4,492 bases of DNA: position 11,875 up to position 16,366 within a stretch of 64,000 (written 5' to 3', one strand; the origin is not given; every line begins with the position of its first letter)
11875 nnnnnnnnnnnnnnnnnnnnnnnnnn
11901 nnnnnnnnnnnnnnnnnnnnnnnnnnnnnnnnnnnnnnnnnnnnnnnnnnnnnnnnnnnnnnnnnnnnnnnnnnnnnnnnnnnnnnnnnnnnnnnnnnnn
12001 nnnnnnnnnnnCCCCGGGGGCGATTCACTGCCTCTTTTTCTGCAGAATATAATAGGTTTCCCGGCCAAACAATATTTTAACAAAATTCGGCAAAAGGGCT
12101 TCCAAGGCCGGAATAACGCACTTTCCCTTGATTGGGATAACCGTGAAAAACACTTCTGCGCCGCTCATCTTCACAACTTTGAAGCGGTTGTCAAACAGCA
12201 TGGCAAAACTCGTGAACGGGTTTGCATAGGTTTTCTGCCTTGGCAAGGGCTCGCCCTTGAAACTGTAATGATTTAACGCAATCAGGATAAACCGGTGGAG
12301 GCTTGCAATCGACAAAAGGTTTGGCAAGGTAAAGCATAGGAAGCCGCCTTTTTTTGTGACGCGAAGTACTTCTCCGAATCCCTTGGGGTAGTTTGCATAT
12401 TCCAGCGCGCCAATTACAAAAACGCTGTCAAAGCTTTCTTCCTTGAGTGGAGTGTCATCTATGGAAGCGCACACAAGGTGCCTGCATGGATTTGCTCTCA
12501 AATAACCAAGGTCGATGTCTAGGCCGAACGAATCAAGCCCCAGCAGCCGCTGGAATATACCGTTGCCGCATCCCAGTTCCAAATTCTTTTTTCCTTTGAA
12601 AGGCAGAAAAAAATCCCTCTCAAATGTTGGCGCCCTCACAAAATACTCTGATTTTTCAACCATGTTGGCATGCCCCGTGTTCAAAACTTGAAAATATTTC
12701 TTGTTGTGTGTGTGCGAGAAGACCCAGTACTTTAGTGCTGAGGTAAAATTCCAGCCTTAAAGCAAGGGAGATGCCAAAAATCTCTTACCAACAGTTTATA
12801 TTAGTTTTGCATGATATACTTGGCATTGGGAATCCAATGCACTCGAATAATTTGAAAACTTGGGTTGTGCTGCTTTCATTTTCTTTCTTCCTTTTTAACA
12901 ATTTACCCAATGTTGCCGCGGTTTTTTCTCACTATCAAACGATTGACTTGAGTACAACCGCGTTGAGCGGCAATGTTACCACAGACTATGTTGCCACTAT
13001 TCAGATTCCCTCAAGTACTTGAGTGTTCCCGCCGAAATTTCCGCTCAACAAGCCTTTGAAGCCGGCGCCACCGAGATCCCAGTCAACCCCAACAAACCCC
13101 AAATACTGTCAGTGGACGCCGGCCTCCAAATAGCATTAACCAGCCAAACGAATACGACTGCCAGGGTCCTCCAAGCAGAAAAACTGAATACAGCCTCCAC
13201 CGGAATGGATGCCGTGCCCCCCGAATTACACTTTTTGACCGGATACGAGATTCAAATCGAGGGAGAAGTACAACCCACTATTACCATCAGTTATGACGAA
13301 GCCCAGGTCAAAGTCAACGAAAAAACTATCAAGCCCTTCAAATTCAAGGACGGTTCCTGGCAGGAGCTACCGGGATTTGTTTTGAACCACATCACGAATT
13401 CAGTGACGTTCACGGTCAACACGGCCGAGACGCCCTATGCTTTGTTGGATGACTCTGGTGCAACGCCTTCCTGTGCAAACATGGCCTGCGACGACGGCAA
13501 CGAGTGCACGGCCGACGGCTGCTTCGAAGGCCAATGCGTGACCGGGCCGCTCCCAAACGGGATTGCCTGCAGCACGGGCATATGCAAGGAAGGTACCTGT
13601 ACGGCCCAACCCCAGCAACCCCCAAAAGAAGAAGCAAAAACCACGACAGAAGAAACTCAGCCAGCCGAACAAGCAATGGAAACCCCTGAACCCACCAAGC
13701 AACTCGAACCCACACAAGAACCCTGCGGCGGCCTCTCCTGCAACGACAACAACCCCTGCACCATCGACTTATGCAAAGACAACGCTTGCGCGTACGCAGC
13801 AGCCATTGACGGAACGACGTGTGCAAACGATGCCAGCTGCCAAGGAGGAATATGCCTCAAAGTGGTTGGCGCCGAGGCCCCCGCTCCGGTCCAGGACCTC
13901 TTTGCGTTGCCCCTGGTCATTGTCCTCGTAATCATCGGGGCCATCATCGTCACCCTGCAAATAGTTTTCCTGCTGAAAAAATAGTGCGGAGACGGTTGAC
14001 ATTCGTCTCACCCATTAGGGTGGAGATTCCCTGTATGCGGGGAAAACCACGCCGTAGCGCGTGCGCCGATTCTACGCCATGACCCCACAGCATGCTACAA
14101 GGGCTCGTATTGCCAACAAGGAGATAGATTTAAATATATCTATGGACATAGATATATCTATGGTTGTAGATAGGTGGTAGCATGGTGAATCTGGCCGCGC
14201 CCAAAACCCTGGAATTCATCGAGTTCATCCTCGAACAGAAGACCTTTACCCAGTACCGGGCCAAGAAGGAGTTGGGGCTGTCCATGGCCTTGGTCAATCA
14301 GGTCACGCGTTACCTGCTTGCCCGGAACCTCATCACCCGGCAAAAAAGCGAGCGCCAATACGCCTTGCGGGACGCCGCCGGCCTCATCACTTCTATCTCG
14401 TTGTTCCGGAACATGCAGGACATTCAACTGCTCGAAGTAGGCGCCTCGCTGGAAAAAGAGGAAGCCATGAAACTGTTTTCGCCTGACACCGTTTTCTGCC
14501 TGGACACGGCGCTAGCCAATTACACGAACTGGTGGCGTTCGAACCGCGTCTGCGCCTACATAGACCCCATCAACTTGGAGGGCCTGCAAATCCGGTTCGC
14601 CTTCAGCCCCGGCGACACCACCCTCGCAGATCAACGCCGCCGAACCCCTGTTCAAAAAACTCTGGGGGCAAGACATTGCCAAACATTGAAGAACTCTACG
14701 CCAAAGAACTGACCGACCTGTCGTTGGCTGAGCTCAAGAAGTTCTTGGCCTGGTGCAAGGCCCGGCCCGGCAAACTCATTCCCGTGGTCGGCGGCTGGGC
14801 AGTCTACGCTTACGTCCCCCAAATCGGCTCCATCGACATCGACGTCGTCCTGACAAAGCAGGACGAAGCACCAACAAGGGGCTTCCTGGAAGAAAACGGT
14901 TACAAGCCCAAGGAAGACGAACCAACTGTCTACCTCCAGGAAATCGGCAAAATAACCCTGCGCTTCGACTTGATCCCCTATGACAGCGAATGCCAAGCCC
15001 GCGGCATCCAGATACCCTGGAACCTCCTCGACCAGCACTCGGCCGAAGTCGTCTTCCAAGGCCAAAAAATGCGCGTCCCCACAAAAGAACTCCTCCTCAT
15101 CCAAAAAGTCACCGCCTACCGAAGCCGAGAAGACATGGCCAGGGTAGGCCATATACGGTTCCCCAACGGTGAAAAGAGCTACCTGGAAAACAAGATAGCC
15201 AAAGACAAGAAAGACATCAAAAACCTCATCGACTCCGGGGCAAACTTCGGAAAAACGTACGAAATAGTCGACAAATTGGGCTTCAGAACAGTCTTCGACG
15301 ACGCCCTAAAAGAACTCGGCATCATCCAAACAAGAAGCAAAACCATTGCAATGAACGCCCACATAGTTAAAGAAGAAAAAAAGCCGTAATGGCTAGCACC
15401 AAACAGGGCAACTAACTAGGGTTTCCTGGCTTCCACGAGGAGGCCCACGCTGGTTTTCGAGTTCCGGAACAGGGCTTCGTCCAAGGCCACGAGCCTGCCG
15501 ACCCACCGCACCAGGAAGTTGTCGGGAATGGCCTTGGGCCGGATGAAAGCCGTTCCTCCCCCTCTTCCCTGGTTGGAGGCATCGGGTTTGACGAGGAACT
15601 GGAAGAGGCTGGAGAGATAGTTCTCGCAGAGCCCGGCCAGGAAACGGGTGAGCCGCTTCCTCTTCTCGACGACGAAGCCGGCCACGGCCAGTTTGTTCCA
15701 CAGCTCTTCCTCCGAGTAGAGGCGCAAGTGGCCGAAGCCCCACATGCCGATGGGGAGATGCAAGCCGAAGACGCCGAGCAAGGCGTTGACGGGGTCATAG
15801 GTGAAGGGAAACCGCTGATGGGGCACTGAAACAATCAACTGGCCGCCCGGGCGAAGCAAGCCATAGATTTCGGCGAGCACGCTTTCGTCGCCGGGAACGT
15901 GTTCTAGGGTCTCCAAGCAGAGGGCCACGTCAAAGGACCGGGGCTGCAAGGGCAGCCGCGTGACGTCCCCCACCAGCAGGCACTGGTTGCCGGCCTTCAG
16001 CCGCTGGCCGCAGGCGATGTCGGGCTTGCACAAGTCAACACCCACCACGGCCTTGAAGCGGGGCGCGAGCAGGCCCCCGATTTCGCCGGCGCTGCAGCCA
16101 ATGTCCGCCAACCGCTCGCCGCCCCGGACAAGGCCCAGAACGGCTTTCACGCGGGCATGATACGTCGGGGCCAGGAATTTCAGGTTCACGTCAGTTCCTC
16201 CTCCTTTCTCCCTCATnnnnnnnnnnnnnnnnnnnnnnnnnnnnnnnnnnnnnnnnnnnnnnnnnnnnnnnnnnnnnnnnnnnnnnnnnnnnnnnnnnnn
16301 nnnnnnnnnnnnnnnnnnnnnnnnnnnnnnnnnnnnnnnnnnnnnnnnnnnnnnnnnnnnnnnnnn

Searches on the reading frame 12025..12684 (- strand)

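Call 95: search_protein_families(library=pfam, proteins=[window:12025-12684:-], max_evalue=0.001)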
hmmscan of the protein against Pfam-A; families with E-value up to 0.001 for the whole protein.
window:12025-12684:- (219 aa): 5 families
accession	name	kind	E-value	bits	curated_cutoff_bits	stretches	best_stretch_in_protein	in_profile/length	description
PF08241.18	Methyltransf_11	-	1e-12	49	21.2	1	35-118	1-95/95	Methyltransferase domain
PF13649.12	Methyltransf_25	-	3.7e-07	31.2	27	1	35-114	2-97/97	Methyltransferase domain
PF13847.12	Methyltransf_31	-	4.1e-05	23.7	27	0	74-122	62-113/145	Methyltransferase domain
PF13489.12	Methyltransf_23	-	0.00029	21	27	1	25-130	15-127/164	Methyltransferase domain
PF08242.18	Methyltransf_12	-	0.00093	20.3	30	0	35-116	1-98/98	Methyltransferase domain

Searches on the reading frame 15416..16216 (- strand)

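Call 95: search_protein_families(library=pfam, proteins=[window:15416-16216:-], max_evalue=0.001)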
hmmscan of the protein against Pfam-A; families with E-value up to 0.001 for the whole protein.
window:15416-16216:- (266 aa): 7 families
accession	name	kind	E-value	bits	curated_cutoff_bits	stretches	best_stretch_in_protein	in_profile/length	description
PF08241.18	Methyltransf_11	-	1e-18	68.2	21.2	1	38-129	2-95/95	Methyltransferase domain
PF13649.12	Methyltransf_25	-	5.4e-14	53.1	27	1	38-125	3-97/97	Methyltransferase domain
PF13489.12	Methyltransf_23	-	2.6e-11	44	27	1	31-184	21-162/164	Methyltransferase domain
PF08242.18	Methyltransf_12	-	1.2e-10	42.4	30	1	38-127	2-98/98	Methyltransferase domain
PF13847.12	Methyltransf_31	-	3.5e-10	40.2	27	1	33-133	4-113/145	Methyltransferase domain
PF05401.17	NodS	-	0.00018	21.9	24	1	21-133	29-148/201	Nodulation protein S (NodS)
PF07021.18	MetW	-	0.00051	20.2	21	1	24-133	5-111/193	Methionine biosynthesis protein MetW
